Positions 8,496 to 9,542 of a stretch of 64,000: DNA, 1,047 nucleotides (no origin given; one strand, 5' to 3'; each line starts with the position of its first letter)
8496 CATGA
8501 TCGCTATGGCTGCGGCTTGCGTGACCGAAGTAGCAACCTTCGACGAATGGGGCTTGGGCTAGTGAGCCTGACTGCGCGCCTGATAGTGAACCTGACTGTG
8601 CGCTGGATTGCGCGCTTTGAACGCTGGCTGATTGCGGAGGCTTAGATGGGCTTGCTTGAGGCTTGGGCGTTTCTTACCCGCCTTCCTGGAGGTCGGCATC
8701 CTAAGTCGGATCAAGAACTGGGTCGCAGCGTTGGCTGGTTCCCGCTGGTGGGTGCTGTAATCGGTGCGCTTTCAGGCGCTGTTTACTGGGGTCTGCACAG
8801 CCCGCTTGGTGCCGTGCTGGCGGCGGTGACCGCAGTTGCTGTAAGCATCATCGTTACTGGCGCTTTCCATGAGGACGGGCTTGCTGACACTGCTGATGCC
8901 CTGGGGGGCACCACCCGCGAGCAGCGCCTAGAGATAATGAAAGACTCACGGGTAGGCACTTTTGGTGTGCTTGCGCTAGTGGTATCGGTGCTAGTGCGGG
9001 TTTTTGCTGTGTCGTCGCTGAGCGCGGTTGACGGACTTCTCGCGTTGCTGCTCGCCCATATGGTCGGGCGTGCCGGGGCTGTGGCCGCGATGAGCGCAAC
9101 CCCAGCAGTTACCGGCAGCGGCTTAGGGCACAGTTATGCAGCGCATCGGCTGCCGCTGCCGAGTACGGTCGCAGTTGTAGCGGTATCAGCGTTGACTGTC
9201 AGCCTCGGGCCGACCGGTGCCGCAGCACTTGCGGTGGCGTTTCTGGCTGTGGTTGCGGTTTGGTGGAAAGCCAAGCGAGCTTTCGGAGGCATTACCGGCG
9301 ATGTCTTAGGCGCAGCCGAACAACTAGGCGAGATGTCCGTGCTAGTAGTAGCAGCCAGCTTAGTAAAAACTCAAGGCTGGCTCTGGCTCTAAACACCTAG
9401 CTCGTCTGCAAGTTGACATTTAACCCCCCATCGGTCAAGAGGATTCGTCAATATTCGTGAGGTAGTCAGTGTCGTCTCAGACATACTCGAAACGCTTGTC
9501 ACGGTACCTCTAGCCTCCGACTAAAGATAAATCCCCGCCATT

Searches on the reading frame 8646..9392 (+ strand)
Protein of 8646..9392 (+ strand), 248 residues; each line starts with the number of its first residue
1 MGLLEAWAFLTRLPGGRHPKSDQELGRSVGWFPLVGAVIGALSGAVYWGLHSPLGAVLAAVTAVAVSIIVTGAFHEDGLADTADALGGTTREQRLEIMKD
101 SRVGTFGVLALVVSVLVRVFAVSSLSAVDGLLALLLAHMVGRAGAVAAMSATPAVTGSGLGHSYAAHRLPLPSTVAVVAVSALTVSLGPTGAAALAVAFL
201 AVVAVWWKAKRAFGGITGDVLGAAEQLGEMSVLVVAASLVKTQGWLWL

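Call 3: search_protein_families(library=pfam, proteins=[window:8646-9392:+], max_evalue=1)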
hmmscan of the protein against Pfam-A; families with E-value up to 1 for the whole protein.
window:8646-9392:+ (248 aa): 1 family
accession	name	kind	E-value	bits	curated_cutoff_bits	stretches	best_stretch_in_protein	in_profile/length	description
PF02654.20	CobS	-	5.8e-53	180.6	23.2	1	6-234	1-207/207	Cobalamin-5-phosphate synthase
